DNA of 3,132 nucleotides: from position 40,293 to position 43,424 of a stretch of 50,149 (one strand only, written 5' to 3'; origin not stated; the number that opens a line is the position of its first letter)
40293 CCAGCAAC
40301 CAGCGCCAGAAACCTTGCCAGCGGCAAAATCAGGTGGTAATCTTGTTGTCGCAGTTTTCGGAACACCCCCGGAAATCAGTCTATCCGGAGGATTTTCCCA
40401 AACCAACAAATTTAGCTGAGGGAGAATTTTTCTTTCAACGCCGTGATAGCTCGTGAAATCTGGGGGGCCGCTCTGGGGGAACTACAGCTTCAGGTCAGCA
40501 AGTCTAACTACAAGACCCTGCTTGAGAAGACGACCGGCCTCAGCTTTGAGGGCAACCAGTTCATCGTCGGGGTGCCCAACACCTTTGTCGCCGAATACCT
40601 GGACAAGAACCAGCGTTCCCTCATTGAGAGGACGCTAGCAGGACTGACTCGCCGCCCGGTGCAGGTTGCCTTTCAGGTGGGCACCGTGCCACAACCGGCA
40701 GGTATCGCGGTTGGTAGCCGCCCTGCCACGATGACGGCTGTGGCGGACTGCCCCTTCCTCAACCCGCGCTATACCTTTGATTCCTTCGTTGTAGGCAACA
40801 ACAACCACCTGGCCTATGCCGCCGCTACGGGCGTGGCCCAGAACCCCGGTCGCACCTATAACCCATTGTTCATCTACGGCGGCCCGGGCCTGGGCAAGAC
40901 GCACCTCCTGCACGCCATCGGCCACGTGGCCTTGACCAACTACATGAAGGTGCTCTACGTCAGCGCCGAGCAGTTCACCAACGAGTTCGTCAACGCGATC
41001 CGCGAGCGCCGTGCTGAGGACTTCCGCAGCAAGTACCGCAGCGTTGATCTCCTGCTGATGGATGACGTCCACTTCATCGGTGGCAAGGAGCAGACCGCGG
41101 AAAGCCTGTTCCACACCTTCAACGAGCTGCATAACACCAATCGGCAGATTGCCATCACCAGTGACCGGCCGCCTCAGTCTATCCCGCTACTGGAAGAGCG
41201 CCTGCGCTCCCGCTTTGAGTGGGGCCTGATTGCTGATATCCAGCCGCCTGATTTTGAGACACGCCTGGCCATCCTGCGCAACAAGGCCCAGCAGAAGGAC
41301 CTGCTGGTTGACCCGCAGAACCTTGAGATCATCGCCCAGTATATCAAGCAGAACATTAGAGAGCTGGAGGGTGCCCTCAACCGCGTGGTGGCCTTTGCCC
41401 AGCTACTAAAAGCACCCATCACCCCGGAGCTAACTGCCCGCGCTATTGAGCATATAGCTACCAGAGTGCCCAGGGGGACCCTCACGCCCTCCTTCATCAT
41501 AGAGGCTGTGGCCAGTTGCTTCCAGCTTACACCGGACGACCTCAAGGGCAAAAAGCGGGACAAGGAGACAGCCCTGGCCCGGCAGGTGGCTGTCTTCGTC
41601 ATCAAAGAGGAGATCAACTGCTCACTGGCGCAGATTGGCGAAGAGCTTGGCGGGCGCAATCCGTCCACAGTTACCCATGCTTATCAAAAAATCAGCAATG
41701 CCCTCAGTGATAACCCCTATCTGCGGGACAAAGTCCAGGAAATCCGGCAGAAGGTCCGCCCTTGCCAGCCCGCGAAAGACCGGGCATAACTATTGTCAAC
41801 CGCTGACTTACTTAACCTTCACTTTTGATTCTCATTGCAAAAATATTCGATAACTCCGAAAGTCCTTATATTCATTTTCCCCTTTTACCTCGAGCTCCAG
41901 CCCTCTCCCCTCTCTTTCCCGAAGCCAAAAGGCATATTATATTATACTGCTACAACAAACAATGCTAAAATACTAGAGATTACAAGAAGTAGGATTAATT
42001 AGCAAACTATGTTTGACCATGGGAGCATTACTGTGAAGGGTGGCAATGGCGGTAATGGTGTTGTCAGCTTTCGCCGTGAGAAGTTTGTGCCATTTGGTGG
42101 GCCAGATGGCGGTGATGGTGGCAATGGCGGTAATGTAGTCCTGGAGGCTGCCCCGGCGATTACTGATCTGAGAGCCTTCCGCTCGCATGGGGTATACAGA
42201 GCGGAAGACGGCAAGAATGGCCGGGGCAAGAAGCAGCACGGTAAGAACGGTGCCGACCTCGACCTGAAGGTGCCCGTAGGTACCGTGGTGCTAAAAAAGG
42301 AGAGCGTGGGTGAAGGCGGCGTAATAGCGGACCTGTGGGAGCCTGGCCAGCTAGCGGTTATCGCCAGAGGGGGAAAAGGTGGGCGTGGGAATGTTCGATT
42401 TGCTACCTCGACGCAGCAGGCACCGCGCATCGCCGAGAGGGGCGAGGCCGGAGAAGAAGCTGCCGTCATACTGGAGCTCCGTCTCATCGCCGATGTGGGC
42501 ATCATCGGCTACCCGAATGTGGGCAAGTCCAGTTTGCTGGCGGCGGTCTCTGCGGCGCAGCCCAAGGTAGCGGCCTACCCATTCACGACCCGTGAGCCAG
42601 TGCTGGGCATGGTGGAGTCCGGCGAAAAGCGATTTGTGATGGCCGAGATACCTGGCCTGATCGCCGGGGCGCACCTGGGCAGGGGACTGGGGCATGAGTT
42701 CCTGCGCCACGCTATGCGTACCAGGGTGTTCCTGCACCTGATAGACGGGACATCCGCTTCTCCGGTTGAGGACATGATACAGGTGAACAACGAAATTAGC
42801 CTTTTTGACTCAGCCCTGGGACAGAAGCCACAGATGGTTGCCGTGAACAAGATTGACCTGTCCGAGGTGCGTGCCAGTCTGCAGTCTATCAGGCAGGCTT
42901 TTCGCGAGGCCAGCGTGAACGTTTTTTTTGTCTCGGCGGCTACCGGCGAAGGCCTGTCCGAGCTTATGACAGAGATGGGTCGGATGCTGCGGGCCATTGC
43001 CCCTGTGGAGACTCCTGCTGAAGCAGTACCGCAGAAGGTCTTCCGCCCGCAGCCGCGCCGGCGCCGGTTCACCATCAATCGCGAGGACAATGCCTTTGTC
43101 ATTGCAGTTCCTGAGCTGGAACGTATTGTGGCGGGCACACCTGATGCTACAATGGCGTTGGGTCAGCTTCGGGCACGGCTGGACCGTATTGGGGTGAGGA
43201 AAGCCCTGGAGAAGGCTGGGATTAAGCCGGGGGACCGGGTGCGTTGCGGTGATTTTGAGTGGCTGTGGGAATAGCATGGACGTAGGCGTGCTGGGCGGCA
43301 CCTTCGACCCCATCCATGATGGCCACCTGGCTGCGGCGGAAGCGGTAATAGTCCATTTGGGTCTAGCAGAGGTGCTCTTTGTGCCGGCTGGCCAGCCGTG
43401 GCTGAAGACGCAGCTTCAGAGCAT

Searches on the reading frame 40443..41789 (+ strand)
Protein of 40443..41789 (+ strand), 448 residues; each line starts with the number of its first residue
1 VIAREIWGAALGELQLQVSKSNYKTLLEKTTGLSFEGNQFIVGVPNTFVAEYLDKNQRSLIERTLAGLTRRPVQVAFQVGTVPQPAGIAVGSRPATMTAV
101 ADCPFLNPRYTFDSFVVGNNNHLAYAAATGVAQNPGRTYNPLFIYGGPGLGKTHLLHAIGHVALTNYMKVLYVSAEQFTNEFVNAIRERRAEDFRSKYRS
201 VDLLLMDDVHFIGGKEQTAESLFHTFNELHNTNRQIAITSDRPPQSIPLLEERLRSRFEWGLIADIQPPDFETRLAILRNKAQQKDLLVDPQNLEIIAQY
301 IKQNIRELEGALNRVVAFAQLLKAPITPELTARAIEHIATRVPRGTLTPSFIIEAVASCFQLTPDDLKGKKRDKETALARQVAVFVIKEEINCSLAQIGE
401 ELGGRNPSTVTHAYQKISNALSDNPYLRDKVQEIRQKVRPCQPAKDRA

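Call 70: search_protein_families(library=pfam, proteins=[window:40443-41789:+], max_evalue=0.00001)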
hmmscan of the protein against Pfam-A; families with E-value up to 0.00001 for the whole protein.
window:40443-41789:+ (448 aa): 5 families
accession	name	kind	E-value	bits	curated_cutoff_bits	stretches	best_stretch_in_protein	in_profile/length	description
PF00308.24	Bac_DnaA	-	1.1e-67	227.7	23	1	106-264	1-161/162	Bacterial DnaA ATPAse domain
PF08299.17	Bac_DnaA_C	-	1.2e-21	76.9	31.5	1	351-417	3-69/69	Bacterial dnaA protein helix-turn-helix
PF01695.23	IstB_IS21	-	1.1e-10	41.9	24.1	1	142-243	95-195/238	IstB-like ATP binding protein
PF00004.35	AAA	-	1.7e-08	35.4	21.2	1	143-259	2-128/131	ATPase family associated with various cellular activities (AAA)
PF11638.13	DnaA_N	-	1e-06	28.8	24.6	1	5-63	2-61/65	DnaA N-terminal domain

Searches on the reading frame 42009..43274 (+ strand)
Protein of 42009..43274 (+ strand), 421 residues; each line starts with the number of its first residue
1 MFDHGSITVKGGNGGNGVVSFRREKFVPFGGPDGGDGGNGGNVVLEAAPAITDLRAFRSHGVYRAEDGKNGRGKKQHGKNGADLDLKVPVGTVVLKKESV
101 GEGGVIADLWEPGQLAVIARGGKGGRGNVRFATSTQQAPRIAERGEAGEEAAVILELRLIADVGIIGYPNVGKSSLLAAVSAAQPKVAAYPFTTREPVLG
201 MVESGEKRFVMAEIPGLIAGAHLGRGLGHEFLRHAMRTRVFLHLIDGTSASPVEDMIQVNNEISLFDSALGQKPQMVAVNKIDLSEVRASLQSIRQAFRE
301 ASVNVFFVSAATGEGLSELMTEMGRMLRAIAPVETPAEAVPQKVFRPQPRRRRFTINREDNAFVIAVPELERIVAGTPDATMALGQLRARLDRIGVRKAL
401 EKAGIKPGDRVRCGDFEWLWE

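Call 70: search_protein_families(library=pfam, proteins=[window:42009-43274:+], max_evalue=0.00001)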
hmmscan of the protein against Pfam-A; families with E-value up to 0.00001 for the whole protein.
window:42009-43274:+ (421 aa): 4 families
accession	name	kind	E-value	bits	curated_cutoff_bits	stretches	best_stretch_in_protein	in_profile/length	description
PF01018.28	GTP1_OBG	-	4.5e-54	182.7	27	1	3-159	2-155/155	GTP1/OBG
PF01926.29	MMR_HSR1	-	7.6e-23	81.2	21.9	1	162-281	1-113/113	50S ribosome-binding GTPase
PF09269.16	DUF1967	-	2.9e-12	46.9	27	1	354-420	1-70/70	Domain of unknown function (DUF1967)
PF02421.24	FeoB_N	-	3.2e-09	36.9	27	1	163-322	3-155/156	Ferrous iron transport protein B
